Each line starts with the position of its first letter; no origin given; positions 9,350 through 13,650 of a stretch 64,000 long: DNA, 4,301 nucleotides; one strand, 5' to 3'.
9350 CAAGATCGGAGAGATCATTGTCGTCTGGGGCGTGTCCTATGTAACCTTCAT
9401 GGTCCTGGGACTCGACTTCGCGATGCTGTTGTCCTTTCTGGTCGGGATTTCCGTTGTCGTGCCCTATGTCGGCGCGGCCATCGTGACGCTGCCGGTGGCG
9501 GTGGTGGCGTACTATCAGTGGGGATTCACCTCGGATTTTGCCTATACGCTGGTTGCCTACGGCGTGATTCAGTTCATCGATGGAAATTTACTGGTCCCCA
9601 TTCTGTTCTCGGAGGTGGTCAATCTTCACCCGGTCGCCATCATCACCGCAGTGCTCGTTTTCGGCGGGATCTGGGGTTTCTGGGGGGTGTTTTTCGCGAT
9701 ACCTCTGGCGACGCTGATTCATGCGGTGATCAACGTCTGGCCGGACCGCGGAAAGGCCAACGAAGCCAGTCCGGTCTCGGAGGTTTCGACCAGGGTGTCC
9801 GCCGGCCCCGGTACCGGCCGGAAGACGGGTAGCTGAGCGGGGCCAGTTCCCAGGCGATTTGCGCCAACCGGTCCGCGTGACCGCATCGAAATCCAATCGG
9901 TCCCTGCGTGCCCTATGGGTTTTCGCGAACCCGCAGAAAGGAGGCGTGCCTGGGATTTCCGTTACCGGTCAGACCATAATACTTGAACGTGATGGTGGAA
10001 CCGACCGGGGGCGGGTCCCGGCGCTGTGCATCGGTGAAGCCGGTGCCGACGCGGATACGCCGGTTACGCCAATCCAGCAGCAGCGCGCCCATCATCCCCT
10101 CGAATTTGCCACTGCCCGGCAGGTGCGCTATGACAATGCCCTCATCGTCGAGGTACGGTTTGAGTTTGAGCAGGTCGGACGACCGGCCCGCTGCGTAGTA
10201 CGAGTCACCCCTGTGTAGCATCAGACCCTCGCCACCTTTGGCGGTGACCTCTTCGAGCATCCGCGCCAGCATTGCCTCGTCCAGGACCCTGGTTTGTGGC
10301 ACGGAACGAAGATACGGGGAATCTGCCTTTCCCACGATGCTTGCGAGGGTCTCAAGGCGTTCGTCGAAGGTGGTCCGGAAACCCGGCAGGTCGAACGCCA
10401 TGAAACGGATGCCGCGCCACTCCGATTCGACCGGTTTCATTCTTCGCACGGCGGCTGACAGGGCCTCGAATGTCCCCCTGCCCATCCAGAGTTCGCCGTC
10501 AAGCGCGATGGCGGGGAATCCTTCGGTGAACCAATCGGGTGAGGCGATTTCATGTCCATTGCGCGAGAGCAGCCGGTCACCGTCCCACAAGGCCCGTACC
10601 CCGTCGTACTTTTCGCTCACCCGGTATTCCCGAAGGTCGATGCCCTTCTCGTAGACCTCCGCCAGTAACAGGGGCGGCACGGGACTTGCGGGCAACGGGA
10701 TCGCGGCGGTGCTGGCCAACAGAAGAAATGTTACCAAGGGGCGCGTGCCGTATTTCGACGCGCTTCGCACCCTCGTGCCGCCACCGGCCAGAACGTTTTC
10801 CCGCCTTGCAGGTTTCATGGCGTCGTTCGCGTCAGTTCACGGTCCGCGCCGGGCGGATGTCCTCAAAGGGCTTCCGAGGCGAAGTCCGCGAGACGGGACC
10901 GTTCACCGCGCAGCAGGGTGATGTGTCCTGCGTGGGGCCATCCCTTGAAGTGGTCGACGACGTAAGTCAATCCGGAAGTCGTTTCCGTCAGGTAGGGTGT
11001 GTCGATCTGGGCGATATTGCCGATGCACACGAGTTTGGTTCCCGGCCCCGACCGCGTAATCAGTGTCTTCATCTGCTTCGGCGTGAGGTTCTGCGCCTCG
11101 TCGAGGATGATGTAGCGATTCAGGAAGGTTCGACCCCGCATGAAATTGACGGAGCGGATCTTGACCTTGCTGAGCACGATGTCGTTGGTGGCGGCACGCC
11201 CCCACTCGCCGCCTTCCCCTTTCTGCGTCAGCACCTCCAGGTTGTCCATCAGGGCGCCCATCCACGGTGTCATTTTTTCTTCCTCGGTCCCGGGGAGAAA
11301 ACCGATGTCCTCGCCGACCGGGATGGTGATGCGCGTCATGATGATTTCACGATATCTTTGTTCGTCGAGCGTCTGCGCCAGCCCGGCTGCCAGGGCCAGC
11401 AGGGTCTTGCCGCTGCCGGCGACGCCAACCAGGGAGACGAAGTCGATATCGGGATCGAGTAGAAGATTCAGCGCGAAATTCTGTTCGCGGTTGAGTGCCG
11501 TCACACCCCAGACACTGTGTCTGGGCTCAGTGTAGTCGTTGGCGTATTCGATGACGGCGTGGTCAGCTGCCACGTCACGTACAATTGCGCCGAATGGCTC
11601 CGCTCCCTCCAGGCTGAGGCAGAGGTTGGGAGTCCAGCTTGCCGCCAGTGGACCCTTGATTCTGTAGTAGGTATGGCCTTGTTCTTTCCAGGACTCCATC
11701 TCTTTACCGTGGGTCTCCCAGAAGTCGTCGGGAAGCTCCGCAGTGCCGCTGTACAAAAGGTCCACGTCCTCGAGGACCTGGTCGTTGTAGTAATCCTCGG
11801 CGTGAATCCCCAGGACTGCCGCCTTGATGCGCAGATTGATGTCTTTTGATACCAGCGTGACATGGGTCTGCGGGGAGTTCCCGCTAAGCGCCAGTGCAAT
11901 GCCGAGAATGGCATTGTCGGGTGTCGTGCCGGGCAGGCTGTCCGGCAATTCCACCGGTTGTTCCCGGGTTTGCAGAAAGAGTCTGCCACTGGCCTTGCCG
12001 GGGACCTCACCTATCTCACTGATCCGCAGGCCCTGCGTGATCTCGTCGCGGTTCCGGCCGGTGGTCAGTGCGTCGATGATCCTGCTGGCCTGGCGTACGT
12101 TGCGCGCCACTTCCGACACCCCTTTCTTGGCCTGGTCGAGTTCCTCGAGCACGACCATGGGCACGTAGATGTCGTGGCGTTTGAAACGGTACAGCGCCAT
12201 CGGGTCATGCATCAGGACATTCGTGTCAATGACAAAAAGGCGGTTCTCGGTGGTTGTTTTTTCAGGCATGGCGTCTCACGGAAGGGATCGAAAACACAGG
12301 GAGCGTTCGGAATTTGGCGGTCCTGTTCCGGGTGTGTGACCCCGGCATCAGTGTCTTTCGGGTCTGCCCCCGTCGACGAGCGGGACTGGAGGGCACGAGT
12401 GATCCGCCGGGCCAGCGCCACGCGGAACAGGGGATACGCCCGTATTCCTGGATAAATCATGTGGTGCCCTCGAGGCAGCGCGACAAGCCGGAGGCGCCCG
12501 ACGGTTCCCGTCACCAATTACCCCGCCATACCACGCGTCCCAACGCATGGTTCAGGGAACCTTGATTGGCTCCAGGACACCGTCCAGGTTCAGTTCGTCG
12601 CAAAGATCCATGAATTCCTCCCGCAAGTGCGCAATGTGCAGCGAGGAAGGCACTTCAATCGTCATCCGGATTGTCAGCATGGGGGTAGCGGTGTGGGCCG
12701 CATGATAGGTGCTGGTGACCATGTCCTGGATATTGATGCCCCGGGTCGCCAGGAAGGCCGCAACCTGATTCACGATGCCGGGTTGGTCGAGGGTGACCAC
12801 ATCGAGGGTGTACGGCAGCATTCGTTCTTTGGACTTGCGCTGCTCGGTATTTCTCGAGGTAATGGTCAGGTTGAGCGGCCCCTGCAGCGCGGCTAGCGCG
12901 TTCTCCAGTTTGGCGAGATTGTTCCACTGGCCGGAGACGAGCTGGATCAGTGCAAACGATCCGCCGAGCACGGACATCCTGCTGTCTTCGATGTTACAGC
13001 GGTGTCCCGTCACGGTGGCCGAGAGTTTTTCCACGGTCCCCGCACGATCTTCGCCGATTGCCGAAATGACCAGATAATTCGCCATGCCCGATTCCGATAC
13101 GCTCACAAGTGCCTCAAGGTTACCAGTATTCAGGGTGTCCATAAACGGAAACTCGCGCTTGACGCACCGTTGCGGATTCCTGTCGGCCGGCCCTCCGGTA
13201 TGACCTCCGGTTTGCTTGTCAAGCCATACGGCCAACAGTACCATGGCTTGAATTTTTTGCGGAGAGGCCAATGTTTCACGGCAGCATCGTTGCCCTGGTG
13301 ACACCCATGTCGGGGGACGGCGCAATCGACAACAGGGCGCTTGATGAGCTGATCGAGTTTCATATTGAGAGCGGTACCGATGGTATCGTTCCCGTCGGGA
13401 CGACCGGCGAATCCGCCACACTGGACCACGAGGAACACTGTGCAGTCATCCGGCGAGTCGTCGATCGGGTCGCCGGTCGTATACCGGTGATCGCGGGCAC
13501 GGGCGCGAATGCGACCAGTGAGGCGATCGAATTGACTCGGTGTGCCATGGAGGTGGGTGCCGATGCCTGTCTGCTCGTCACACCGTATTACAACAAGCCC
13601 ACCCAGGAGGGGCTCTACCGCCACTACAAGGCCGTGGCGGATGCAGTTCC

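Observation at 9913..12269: PIN-PhoH (PhoH2) RNase/helicase gene immediately upstream of a secreted Lig E-type ATP-dependent DNA ligase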

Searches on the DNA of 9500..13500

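Call 45: search_rna_families(source=window, start=9500, end=13500, threshold=evalue, max_evalue=1)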
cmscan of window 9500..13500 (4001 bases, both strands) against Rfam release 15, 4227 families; matches with E-value up to 1: 0.
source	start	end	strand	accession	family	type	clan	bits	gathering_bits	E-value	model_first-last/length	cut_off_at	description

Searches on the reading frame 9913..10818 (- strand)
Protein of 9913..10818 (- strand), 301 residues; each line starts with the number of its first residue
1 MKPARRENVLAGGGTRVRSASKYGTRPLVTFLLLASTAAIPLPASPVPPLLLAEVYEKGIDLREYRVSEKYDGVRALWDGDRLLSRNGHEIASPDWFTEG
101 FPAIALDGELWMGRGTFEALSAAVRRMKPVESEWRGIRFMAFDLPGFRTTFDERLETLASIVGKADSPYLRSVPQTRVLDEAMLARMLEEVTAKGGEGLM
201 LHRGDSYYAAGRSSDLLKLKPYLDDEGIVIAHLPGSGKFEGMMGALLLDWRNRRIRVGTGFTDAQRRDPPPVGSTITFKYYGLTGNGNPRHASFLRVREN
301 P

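Call 3: search_protein_families(library=pfam, proteins=[window:9913-10818:-])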
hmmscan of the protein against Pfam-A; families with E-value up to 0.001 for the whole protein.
window:9913-10818:- (301 aa): 2 families
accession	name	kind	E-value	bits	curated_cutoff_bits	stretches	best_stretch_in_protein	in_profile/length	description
PF14743.12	DNA_ligase_OB_2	-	5.6e-27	94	28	1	234-298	1-66/66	DNA ligase OB-like domain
PF01068.26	DNA_ligase_A_M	-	1.7e-10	41.4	26.2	1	65-220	22-204/204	ATP dependent DNA ligase domain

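Call 4: search_protein_families(library=ncbifam, proteins=[window:9913-10818:-])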
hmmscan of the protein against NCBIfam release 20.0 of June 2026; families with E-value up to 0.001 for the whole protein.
window:9913-10818:- (301 aa): 10 families
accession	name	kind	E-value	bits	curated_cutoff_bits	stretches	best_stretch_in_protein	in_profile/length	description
NF006592.0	PRK09125.1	equivalog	3.2e-104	347.9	200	1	33-300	14-282/283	DNA ligase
TIGR02779.1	NHEJ_ligase_lig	equivalog_domain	7e-18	64.9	227.75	1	63-266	14-234/302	non-homologous end-joining DNA ligase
TIGR02776.1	NHEJ_ligase_prk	equivalog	4.2e-13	49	373.2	1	69-266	11-225/587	DNA ligase D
NF007210.0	PRK09632.1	equivalog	2.6e-11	42.5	989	1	46-267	477-710/781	ATP-dependent DNA ligase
TIGR04120.1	DNA_lig_bact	equivalog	5.4e-10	38.9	400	1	48-215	202-391/526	cisplatin damage response ATP-dependent DNA ligase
NF006701.0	PRK09247.1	equivalog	1.5e-09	37.4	543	1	49-214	207-399/540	ATP-dependent DNA ligase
NF004628.0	PRK05972.1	subfamily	1.9e-08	32.9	895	1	54-265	250-476/870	ATP-dependent DNA ligase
TIGR00574.1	dnl1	superfamily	3.5e-07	29.3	217.8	1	149-264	303-432/527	ATP-dependent DNA ligase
NF002868.0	PRK03180.1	equivalog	9.1e-07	27.9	641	1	151-252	315-412/509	ATP-dependent DNA ligase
NF041331.1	LigA_Halo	equivalog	0.00076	18.1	830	0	149-264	357-476/552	ATP-dependent DNA ligase LigA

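Call 6: find_homologous_proteins(query=window:9913-10818:-)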
Query window:9913-10818:- (301 aa): 7954 proteins with E <= 0.001 among 8000 candidates; the best 120 are listed.
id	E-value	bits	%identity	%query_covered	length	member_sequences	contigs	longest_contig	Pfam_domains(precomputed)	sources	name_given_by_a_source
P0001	4.1e-176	603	93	95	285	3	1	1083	PF14743.13,PF01068.27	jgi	-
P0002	5.8e-100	353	60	89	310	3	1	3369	PF14743.13,PF01068.27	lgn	-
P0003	9.7e-99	349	59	91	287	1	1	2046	PF14743.13,PF01068.27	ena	-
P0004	6.1e-98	346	55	94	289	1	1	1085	PF14743.13,PF01068.27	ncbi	-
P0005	1.5e-97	345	62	83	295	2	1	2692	PF14743.13,PF01068.27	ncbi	-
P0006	1.2e-95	338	59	88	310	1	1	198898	PF14743.13,PF01068.27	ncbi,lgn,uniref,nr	ncbi:DNA ligase [Allochromatium palmeri]|uniref:DNA ligase n=1 Tax=Allochromatium palmeri TaxID=2310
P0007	1.8e-95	338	60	83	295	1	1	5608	PF14743.13,PF01068.27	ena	-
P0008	1.9e-95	338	59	91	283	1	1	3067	PF14743.13,PF01068.27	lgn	-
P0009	3.2e-95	337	59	91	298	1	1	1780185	PF14743.13,PF01068.27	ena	-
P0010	3.5e-95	337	62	83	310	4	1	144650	PF14743.13,PF01068.27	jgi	-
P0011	4.3e-95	337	60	85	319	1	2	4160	PF14743.13,PF01068.27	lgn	-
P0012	4.8e-95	336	56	90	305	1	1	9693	PF14743.13,PF01068.27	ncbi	-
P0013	5.2e-95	336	55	95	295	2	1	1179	PF14743.13,PF01068.27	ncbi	-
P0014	6.3e-95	336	56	90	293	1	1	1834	PF14743.13,PF01331.26,PF01068.27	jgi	jgi:DNA ligase-1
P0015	8.8e-95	336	60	83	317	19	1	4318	PF14743.13,PF01068.27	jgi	jgi:DNA ligase-1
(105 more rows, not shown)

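Call 11: find_related_loci(query=A1, collection=genome_contigs, flank=6000)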
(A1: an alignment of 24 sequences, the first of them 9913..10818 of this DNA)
Query A1 (301 aa) in genome_contigs; peptide patterns used: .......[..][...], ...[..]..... (x = any residue, [..] = any of these).
600 stretches matched a pattern (row limit reached: there are more); 591 encode a relative of the query (tblastn E <= 1e-3); the best 80 are kept; 80 distinct loci.
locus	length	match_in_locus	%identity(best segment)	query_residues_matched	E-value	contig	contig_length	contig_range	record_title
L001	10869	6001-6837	55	28-300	5e-94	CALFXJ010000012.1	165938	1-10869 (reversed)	MAG TPA_asm: uncultured Cellvibrio sp. isolate SRR4028132_bin.25_CONCOCT_v1.1_MAG genome assembly, contig: ERZ795038.49,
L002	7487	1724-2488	59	48-301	5e-93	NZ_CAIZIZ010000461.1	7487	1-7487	MAG: uncultured Lamprocystis sp. isolate Loc080925-5-5m_bin-0833, whole genome shotgun sequence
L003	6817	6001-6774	55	44-300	1e-92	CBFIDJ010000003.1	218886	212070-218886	MAG: Oceanicoccus sp. isolate Co_bin_682_strict genome assembly, contig: Co_bin_682_strict_c3, whole genome shotgun sequ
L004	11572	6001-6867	51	14-300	4e-92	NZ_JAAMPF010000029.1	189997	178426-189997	Marinobacter salicampi strain ISL-40 29, whole genome shotgun sequence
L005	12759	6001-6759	59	48-299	2e-91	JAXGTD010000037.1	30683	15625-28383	MAG: Chromatiaceae bacterium isolate AnMBR.bin389 bin389_37, whole genome shotgun sequence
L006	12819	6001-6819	56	28-300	2e-92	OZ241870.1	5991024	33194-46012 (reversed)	MAG: Gammaproteobacteria bacterium isolate ca35ea08-545d-4259-bb59-35f508f037d2 genome assembly, chromosome: 1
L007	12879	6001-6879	54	12-300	9e-91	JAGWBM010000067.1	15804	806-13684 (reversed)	MAG: Pseudomonadales bacterium isolate 277c_33 scaffold_8132, whole genome shotgun sequence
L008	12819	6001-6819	52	29-300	2e-90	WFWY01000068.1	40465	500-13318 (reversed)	MAG: Thiotrichaceae bacterium isolate S141_29 k151_239792, whole genome shotgun sequence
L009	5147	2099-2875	58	45-301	2e-90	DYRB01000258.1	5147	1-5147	MAG TPA_asm: Lamprocystis purpurea isolate SulCav_GS10_10_69_19 SulCav_GS10_10_32510_length_5147_cov_8_433229, whole gen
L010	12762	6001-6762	58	48-300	4e-90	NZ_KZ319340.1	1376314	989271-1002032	Marinobacter guineae strain M3B scaffold2, whole genome shotgun sequence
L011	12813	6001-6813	54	28-301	1e-89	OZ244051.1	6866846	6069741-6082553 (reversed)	MAG: Vicinamibacterales bacterium isolate 8ba7f8d7-3fc5-437a-86da-c0f89745c60d genome assembly, chromosome: 1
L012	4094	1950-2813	54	20-298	7e-90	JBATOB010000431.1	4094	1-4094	MAG: Chromatiaceae bacterium isolate MFD10518_ilm_asm_bin1 k127_94632, whole genome shotgun sequence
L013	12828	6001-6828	50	29-300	3e-89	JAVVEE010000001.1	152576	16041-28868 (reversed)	MAG: Gammaproteobacteria bacterium isolate TamC13-13 NODE_1_length_152576_cov_10.104597, whole genome shotgun sequence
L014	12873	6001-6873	51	15-298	1e-88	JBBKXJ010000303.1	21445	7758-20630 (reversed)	MAG: Pseudomonadales bacterium isolate metabat_bins.161 k119_672545, whole genome shotgun sequence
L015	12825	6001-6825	53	28-299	5e-89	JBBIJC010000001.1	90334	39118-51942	MAG: Hydrogenophilales bacterium isolate SLS170214_bin_153 NODE_161_length_90334_cov_18.510672, whole genome shotgun seq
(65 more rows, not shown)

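Call 25: find_related_loci(query=window:9913-10818:-, collection=metagenome_contigs, flank=5000)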
Query window:9913-10818:- (301 aa) in metagenome_contigs; peptide patterns used: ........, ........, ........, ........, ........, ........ (x = any residue, [..] = any of these).
269 stretches matched a pattern; 59 encode a relative of the query (tblastn E <= 1e-3); 59 distinct loci.
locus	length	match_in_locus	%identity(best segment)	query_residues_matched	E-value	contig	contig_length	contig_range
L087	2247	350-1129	57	42-300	3e-100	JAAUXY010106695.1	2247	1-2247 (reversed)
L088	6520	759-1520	59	48-300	1e-94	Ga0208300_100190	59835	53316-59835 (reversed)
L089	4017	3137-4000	52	19-300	2e-89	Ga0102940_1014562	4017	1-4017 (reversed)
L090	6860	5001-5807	54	33-300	7e-88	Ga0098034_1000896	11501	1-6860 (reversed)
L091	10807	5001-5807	54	33-300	7e-88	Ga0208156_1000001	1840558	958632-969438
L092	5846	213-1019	53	29-300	5e-88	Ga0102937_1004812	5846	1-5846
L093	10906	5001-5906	49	9-300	6e-87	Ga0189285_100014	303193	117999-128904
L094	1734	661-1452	52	32-300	3e-88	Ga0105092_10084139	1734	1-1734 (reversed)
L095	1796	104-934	44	31-298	2e-80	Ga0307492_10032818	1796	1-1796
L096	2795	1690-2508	45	28-298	1e-77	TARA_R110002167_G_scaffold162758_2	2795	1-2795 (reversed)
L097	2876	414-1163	45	50-299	1e-71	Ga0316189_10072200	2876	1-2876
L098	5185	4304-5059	47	48-299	6e-71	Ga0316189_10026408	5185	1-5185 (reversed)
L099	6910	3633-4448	46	28-299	6e-70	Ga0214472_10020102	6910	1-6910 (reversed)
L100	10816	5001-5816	45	28-299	7e-70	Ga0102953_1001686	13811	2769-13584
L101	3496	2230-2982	46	49-299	1e-68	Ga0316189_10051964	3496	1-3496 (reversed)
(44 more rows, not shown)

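Call 26: find_encoding_contigs(protein=P0001, flank=5000, max_places=3)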
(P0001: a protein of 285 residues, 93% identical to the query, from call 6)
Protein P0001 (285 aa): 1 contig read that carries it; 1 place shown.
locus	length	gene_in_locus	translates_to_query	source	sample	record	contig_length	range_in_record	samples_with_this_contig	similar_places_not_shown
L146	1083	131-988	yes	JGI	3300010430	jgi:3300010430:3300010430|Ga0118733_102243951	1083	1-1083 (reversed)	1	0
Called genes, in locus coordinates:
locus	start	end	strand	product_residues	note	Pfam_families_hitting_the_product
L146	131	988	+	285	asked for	PF01068:DNA_ligase_A_M, PF14743:DNA_ligase_OB_2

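Call 28: search_solved_structures(query=window:9913-10818:-, max_evalue=0.00001, show_alignments=1)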
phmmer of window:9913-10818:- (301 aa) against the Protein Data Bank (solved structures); distinct sequences matched with E-value up to 0.00001: 7.
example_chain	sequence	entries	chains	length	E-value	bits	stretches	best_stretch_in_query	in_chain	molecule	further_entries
4d05_A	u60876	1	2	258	7.8e-71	242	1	47-298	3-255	ATP-DEPENDENT DNA LIGASE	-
6gdr_A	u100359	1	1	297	1.3e-64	221.6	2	114-298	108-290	DNA ligase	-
8u6x_A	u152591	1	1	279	6.3e-60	206.2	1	44-299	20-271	DNA ligase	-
1p8l_A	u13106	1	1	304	2.5e-07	33.5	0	236-299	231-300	PBCV-1 DNA ligase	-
2q2t_A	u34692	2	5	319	3e-07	33.3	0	236-299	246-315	Chlorella virus DNA ligase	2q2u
1fvi_A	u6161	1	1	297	9.4e-07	31.6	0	236-299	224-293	CHLORELLA VIRUS DNA LIGASE-ADENYLATE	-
7obn_A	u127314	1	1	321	1.9e-06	30.6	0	65-231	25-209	DNA ligase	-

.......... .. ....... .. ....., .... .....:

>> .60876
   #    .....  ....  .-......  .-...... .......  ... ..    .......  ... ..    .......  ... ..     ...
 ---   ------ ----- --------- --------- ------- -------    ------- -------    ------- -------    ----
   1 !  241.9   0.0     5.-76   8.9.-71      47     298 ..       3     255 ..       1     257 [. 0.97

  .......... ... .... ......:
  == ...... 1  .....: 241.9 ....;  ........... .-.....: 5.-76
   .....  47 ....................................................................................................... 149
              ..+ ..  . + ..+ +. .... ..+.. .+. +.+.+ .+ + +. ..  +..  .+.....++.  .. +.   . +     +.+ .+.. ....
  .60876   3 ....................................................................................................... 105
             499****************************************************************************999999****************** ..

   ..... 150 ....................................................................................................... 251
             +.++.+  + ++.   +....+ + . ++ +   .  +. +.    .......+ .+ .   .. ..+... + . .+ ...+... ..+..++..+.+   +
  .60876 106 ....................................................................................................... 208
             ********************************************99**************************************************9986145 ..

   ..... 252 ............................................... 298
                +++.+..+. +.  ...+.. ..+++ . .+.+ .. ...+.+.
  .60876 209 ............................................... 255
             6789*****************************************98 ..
